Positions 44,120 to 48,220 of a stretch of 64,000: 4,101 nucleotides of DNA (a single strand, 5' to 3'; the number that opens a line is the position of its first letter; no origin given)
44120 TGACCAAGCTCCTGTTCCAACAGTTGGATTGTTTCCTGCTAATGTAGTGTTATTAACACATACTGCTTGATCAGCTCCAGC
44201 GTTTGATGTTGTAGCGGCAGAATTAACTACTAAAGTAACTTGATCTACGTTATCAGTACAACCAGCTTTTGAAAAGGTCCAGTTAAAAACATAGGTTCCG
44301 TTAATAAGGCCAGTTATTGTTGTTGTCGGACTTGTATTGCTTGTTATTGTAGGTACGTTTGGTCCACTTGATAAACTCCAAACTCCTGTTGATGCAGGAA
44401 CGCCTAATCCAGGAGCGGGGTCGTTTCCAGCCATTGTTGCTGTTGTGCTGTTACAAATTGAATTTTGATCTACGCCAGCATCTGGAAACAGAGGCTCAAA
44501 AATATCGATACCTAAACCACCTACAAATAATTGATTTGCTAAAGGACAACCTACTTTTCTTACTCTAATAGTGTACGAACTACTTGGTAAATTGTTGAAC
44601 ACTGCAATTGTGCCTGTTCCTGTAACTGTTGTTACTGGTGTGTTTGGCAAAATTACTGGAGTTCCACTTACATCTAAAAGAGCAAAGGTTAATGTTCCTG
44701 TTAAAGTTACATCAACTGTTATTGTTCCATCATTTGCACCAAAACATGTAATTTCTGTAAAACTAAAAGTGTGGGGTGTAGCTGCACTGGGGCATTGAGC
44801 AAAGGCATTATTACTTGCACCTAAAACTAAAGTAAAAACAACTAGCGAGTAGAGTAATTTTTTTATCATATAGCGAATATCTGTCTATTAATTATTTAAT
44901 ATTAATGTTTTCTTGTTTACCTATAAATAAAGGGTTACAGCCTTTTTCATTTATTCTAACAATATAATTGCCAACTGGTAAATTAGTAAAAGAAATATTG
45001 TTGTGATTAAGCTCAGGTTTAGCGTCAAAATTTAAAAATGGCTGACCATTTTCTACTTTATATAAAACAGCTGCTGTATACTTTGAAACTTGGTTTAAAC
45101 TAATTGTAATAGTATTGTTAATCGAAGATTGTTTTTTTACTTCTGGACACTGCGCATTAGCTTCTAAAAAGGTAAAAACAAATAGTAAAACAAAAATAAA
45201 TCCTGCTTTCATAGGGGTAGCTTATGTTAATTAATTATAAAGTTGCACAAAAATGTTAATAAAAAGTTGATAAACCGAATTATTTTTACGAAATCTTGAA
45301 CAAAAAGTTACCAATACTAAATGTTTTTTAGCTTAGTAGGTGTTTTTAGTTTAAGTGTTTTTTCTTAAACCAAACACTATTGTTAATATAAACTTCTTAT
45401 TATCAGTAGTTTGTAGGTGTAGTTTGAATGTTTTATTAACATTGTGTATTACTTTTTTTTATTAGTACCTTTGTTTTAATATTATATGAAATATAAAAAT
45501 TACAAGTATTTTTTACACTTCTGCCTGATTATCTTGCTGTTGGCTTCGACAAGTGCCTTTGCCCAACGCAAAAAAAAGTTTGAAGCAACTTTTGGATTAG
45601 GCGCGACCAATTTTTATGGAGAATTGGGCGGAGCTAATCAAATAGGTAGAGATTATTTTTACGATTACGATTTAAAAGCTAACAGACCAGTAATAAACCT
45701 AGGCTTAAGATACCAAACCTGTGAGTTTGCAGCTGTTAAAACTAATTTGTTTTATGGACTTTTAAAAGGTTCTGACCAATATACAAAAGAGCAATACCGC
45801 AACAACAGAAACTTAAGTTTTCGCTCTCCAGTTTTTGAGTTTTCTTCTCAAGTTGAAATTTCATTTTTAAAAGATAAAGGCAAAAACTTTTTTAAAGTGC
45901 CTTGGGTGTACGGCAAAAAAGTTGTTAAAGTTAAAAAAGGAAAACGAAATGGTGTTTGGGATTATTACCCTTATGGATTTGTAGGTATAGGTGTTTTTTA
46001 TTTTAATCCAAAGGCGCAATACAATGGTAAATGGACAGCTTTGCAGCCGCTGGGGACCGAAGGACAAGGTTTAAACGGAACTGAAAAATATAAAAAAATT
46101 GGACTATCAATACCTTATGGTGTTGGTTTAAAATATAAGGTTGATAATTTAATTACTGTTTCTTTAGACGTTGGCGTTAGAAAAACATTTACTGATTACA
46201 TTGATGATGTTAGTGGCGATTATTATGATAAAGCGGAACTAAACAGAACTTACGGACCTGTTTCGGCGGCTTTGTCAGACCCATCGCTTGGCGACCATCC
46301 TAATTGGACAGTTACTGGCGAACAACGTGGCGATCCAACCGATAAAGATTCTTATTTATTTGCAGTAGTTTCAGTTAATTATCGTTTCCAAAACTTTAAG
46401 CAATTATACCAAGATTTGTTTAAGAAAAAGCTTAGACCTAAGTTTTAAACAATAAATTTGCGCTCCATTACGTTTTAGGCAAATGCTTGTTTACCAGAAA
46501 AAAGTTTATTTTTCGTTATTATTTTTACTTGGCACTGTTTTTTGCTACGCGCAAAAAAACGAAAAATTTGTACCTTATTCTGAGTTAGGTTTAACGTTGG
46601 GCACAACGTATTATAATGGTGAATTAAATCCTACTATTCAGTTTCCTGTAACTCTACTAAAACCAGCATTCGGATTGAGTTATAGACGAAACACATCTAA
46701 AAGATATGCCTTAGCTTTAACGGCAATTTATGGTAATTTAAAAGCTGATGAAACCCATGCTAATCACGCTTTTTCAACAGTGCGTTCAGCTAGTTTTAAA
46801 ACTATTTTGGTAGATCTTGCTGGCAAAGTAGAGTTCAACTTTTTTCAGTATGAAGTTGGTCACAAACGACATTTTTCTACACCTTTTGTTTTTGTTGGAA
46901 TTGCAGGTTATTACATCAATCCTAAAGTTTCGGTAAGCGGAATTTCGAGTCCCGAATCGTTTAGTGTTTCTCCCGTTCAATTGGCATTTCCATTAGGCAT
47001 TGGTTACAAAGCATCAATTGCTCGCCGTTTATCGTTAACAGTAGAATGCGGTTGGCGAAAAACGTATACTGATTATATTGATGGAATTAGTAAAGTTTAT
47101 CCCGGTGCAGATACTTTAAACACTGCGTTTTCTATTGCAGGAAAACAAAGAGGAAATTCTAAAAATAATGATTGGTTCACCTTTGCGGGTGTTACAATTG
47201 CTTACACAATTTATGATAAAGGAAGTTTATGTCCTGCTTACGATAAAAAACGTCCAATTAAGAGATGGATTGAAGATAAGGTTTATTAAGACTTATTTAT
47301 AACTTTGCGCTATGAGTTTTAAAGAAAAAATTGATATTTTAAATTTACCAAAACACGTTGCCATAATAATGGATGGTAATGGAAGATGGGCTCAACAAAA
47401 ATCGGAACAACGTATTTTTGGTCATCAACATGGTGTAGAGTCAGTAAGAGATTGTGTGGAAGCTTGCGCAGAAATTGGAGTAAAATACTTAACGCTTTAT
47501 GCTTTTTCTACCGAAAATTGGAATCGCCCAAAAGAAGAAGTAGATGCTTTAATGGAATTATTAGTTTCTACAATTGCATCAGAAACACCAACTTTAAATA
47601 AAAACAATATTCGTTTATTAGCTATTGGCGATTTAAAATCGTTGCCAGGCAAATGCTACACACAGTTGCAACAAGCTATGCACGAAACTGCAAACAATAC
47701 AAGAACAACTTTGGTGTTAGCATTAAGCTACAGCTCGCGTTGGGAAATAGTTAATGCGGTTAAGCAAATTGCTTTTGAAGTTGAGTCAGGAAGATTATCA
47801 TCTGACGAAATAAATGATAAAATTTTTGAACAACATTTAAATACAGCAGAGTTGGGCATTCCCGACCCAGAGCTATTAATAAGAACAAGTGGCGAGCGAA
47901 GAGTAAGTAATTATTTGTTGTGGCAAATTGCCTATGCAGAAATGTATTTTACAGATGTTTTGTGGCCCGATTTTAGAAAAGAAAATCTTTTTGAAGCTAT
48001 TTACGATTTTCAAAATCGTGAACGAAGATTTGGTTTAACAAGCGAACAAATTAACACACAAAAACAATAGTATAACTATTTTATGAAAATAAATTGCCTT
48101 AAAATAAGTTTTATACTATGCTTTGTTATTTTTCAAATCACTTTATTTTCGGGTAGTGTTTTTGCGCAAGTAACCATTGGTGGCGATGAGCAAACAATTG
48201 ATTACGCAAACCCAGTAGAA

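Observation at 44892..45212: Stand-alone secreted copy of the giant adhesin's N-terminal tip domain encoded just upstream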

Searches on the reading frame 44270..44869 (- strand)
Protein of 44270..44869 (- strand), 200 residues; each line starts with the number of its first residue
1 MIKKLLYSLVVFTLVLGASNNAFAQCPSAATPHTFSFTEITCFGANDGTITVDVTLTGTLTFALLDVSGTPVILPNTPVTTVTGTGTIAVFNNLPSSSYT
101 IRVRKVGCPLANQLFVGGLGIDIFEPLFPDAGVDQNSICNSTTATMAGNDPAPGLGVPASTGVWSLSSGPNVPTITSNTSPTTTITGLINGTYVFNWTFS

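Call 6: search_protein_families(library=pfam, proteins=[window:44330-44869:-], max_evalue=10)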
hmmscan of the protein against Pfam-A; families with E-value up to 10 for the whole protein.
seq(180 aa): 2 families
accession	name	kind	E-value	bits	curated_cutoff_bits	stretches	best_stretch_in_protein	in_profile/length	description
PF13573.12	SprB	-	1.1e-05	25.5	28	1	34-55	1-22/37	SprB repeat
PF23623.1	GBD_IRG7_N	-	0.062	13.9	27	1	48-104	26-79/95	IRG7 N-terminal galactose binding domain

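Call 7: search_protein_families(library=ncbifam, proteins=[window:44330-44869:-], max_evalue=10)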
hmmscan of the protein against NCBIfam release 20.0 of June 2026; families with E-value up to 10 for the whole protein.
seq(180 aa): 0 families

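Call 83: find_homologous_proteins(query=window:44270-44869:-, max_evalue=1e-10)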
Query window:44270-44869:-: 539 candidates shared short words with the query, none scored E <= 1e-10.

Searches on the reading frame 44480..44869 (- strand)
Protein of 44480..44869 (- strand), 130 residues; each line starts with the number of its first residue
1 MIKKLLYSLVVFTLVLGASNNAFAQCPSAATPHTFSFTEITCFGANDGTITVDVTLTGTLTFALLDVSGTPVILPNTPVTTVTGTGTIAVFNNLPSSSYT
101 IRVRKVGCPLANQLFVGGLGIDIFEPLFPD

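Call 72: predict_structure(alignment_id=A4)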
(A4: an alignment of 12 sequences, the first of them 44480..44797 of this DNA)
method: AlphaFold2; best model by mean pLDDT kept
length: 106 residues; sequences in the alignment: 12
mean_pLDDT: 68.4   pTM: 0.60
mean pLDDT of the five models: 68.4, 63.8, 63.6, 55.8, 51.9
residues with pLDDT >= 90: 0; 70-90: 65; 50-70: 23; < 50: 18
segments of 3 or more residues with pLDDT < 50: 49-61, 101-104
pLDDT, mean of each block of 10 residues (from residue 1): 81 71 76 78 59 39 71 77 81 64 48
secondary structure, 60 per line:
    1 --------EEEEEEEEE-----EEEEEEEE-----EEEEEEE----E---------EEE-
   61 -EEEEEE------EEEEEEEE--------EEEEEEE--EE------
elements in order: E9-17 E23-30 E36-42 E57-59 E62-67 E74-81 E90-96

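Call 84: find_related_loci(query=A2, collection=genome_contigs, flank=3000)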
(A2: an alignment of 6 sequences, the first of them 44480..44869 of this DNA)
Query A2 (130 aa) in genome_contigs; peptide patterns used: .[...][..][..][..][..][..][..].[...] (x = any residue, [..] = any of these).
574 stretches matched a pattern; 146 encode a relative of the query (tblastn E <= 1e-3); the best 80 are kept; 80 distinct loci.
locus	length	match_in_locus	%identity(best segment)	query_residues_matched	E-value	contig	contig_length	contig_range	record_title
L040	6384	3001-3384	39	1-126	3e-16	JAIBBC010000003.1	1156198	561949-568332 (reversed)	MAG: Cyclobacteriaceae bacterium isolate SSF30 NODE_6_length_1156198_cov_91.652661, whole genome shotgun sequence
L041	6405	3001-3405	38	1-126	1e-15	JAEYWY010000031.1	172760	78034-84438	MAG: Bacteroidetes bacterium isolate OH_CBlB_291 k127_147286, whole genome shotgun sequence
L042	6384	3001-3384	39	1-126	4e-15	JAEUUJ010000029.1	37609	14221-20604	MAG: Cyclobacteriaceae bacterium isolate new MAG-352 k141_3243351, whole genome shotgun sequence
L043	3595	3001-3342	35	2-112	3e-13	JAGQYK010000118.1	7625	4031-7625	MAG: Cyclobacteriaceae bacterium isolate HKST-UBA63 NODE_118_length_7625_cov_4.474563, whole genome shotgun sequence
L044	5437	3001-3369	34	1-128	6e-13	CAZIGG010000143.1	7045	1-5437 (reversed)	MAG TPA_asm: uncultured Roseivirgaceae bacterium isolate SRP344714_co2_191 genome assembly, contig: NODE_28201_length_70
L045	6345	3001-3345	38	4-126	2e-12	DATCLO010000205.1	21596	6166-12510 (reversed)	MAG TPA_asm: Cyclobacteriaceae bacterium isolate SMAG_U7124 k141_173294, whole genome shotgun sequence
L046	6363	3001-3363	37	3-126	3e-12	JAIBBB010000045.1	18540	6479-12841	MAG: Cyclobacteriaceae bacterium isolate SSF13 NODE_1581_length_18540_cov_3.743985, whole genome shotgun sequence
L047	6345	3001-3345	35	4-126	3e-12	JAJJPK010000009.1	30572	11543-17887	MAG: Cyclobacteriaceae bacterium isolate B3 NODE_108_length_30682_cov_4.775949, whole genome shotgun sequence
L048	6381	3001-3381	36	4-126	3e-11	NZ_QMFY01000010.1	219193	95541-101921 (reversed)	Pseudochryseolinea flava strain SDU1-6 Scaffold10_1, whole genome shotgun sequence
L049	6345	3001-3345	37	4-126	9e-12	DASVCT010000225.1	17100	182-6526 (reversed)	MAG TPA_asm: Cyclobacteriaceae bacterium isolate SMAG_U2014 k141_122571, whole genome shotgun sequence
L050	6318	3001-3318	39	1-108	4e-11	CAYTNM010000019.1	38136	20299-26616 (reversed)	MAG TPA_asm: uncultured Ohtaekwangia sp. isolate SRP199154_co1_28 genome assembly, contig: NODE_239_length_38136_cov_159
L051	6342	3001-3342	35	2-112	4e-11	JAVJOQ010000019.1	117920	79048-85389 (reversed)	MAG: Cyclobacteriaceae bacterium isolate A1-SPW-26 k141_37504, whole genome shotgun sequence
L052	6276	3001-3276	37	22-109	5e-11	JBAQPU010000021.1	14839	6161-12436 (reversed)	MAG: Cyclobacteriaceae bacterium isolate MFD03278_ilm_asm_bin6 k127_78793, whole genome shotgun sequence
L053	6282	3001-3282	39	21-112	7e-11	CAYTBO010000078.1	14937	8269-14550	MAG TPA_asm: uncultured Ohtaekwangia sp. isolate SRP072547_co1_7 genome assembly, contig: NODE_6913_length_14937_cov_10.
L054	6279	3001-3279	37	22-112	2e-10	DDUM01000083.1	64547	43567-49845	MAG TPA_asm: Flammeovirgaceae bacterium UBA2338 UBA2338_contig_2964, whole genome shotgun sequence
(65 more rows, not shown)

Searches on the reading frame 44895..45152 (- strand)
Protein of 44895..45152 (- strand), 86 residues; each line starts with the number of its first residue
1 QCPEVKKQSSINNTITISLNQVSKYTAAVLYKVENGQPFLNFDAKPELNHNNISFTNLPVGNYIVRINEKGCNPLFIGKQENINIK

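Call 63: predict_structure(alignment_id=A3)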
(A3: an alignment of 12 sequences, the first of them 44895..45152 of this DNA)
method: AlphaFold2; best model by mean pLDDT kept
length: 86 residues; sequences in the alignment: 12
mean_pLDDT: 90.9   pTM: 0.80
mean pLDDT of the five models: 90.9, 90.7, 90.5, 90.3, 89.4
residues with pLDDT >= 90: 63; 70-90: 23; 50-70: 0; < 50: 0
segments of 3 or more residues with pLDDT < 50: none
pLDDT, mean of each block of 10 residues (from residue 1): 91 94 92 91 89 94 94 88 82
secondary structure, 60 per line:
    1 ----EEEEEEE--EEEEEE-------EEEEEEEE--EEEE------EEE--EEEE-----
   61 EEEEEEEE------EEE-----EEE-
elements in order: E5-11 E14-19 E27-34 E37-40 E47-49 E52-55 E61-68 E75-77 E83-85

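Call 66: fold_search(model_id=the predicted structure, library=pdb)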
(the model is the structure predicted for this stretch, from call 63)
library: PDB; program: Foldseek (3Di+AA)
matches with E <= 10: 1841; with E <= 0.001: 0
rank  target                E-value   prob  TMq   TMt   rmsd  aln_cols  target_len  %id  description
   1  6vrh_C                3.4e-03  1.00  0.62  0.52   3.2       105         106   13  Cryo-EM structure of the wild-type human serotonin transporter complexed with paroxetine and 8B6 Fab (released 2020-03-11)
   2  7kex_J                3.7e-03  1.00  0.54  0.45   3.6        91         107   13  Ebola virus GP (mucin deleted, Makona strain) bound to antibody Fab EBOV-293 (released 2021-04-28)
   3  7l2f_J                4.0e-03  1.00  0.59  0.48   4.8        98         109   11  Cryo-EM structure of NTD-directed neutralizing antibody 5-24 in complex with prefusion SARS-CoV-2 spike glycoprotein (released 2021-03-24)
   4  8u1c_L                4.4e-03  1.00  0.65  0.55   3.5       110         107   14  A mechanistic understanding of protective influenza B neuraminidase mAbs at the airway interface (released 2024-03-27)
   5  8tmg_G                4.4e-03  1.00  0.60  0.51   7.2       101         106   13  Cryo-EM structure of CorA in complex with conformation-specific synthetic antibody C18 and 100 uM MgCl2, State MG0.1-2 (released 2025-02-12)
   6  7e3b_C                4.9e-03  1.00  0.57  0.49   7.3       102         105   14  SARS-Cov-2 spike in complex with the Ab5 neutralizing antibody (focused refinement on Fab-RBD) (released 2021-09-01)
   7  5xmh_C                5.2e-03  1.00  0.59  0.50   7.2       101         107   10  Crystal structure of an IgM rheumatoid factor YES8c in complex with IgG1 Fc (released 2018-03-21)
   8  8cxg_2                5.8e-03  1.00  0.60  0.50   3.6       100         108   14  Structures of Zika Virus in Complex with Antibodies Targeting E Dimer Epitopes and Basis for Neutralization Efficacy (released 2023-06-07)
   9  9oi2_J                5.8e-03  1.00  0.56  0.49   5.0        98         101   14  Structure of human Fab 245 in complex with influenza H1N1 A/Solomon Island/3/2006 hemagglutinin (released 2026-02-04)
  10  7kfe_I                6.1e-03  1.00  0.59  0.50   4.1       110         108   14  Bundibugyo virus GP (mucin deleted) bound to antibody Fab BDBV-329 (released 2021-04-28)
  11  7y9a_A                6.1e-03  0.99  0.42  0.24   6.1        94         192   13  Crystal structure of sDscam Ig1-2 domains, isoform beta2v6 (released 2023-05-24)
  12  7uja_D                6.5e-03  1.00  0.62  0.55   3.2        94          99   18  Cryo-EM structure of Human respiratory syncytial virus F variant (construct pXCS847A) (released 2023-04-19)
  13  7ykj_D                6.8e-03  1.00  0.66  0.55   3.5       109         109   11  Omicron RBDs bound with P3E6 Fab (one up and one down) (released 2022-12-28)
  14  6atz_D                6.8e-03  1.00  0.51  0.28   4.6        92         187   14  HLA-DRB1*1402 in complex with citrullinated fibrinogen peptide (released 2017-09-20)
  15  7zr9_E                7.2e-03  1.00  0.59  0.49   3.1        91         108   12  OMI-2 FAB IN COMPLEX WITH SARS-COV-2 BETA SPIKE GLYCOPROTEIN (released 2022-06-01)
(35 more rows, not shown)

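Call 71: search_protein_families(library=ncbifam, alignment_id=A3, max_evalue=1)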
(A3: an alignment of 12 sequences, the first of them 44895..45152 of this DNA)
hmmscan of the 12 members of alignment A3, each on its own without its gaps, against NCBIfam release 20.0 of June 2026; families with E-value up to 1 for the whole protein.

A. member 1, window:44895-45152:- (86 aa): 1 family
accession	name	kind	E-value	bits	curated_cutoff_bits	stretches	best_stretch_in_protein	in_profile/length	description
TIGR04183.1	Por_Secre_tail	domain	0.0044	17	23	1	13-70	9-61/72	T9SS type A sorting domain-containing protein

B. families by the number of members that match (of 12 scanned): 4 families
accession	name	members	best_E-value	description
TIGR04183.1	Por_Secre_tail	6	0.0036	T9SS type A sorting domain-containing protein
NF052376.1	BQ00720_DUF1150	1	0.098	BQ00720 family protein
NF002303.0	PRK01222.2-3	1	0.1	phosphoribosylanthranilate isomerase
NF010002.0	PRK13475.1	1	0.14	ribulose-bisphosphate carboxylase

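Call 98: search_solved_structures(query=A3, max_evalue=1)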
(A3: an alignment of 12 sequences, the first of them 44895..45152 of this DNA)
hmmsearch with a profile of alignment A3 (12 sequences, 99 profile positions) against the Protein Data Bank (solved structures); distinct sequences matched with E-value up to 1: 0.

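Call 99: search_protein_families(library=pfam, alignment_id=A3, max_evalue=0.1)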
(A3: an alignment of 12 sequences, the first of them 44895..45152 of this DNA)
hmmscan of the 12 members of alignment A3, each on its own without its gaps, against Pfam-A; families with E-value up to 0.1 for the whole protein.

A. member 1, window:44895-45152:- (86 aa): 2 families
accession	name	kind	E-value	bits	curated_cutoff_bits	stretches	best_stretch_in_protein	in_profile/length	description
PF07495.19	Y_Y_Y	-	0.0058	16.9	26.6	1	51-67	27-44/65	Y_Y_Y domain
PF23616.1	Ig_GEX2_N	-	0.057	14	27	1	12-70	31-92/105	GEX2 N-terminal Ig-like domain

B. families by the number of members that match (of 12 scanned): 17 families
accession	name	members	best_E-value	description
PF07495.19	Y_Y_Y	6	0.00077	Y_Y_Y domain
PF23623.1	GBD_IRG7_N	6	0.0013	IRG7 N-terminal galactose binding domain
PF13573.12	SprB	5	6.2e-11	SprB repeat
PF17802.7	SpaA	2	0.024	Prealbumin-like fold domain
PF04151.21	PPC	1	0.002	Bacterial pre-peptidase C-terminal domain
PF19765.4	DUF6252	1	0.0062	Family of unknown function (DUF6252)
PF09134.16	Invasin_D3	1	0.014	Invasin, domain 3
PF22184.2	CBM_56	1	0.02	Carbohydrate binding module family 56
PF18200.7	Big_11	1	0.022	Bacterial Ig-like domain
PF18962.6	Por_Secre_tail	1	0.031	Secretion system C-terminal sorting domain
PF18630.7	Peptidase_M60_C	1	0.031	Peptidase M60 C-terminal domain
PF03974.18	Ecotin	1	0.05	Ecotin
PF23616.1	Ig_GEX2_N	1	0.057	GEX2 N-terminal Ig-like domain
PF13620.12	CarboxypepD_reg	1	0.057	Carboxypeptidase regulatory-like domain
PF20608.4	Phage_tube_C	1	0.057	Phage tail tube protein C-terminal domain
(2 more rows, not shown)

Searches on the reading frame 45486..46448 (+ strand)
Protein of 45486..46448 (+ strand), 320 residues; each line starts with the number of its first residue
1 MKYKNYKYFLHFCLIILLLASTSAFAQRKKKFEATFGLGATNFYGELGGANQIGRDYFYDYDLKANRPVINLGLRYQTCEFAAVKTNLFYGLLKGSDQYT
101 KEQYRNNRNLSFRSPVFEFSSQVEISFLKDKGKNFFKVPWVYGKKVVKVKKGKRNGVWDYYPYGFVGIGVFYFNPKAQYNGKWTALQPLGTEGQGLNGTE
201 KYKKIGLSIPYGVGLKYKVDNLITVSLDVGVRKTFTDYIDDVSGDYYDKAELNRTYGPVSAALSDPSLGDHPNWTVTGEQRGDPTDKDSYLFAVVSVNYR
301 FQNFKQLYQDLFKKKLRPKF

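Call 10: search_protein_families(library=pfam, proteins=[window:45486-46448:+], max_evalue=0.001)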
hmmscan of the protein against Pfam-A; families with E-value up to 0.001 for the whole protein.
window:45486-46448:+ (320 aa): 2 families
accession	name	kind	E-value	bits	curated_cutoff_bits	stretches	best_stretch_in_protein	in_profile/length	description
PF19573.5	DUF6089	-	1.1e-08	35.2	23.2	1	200-242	143-185/226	Domain of unknown function (DUF6089)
PF13505.12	OMP_b-brl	-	2e-06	28.6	28.7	1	14-243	3-158/175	Outer membrane protein beta-barrel domain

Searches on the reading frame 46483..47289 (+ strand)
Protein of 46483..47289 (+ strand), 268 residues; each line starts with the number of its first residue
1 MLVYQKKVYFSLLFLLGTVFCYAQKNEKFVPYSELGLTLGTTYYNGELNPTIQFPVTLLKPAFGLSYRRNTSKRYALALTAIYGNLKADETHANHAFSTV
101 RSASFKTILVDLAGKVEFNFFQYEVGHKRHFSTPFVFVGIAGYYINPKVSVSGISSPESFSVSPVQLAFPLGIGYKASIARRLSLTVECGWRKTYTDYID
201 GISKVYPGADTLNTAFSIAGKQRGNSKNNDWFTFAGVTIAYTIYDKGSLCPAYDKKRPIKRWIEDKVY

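Call 10: search_protein_families(library=pfam, proteins=[window:46483-47289:+], max_evalue=0.001)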
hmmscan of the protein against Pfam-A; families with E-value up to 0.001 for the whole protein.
window:46483-47289:+ (268 aa): 1 family
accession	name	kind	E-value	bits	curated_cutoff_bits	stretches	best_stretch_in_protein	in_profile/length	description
PF19573.5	DUF6089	-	9e-31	107.4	23.2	1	7-251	2-225/226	Domain of unknown function (DUF6089)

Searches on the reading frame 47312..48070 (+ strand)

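Call 10: search_protein_families(library=pfam, proteins=[window:47312-48070:+], max_evalue=0.001)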
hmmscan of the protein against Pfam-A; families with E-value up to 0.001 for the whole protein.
window:47312-48070:+ (252 aa): 1 family
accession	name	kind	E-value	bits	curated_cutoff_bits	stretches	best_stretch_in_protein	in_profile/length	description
PF01255.24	Prenyltransf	-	1.3e-88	296.7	27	1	19-241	1-219/219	Putative undecaprenyl diphosphate synthase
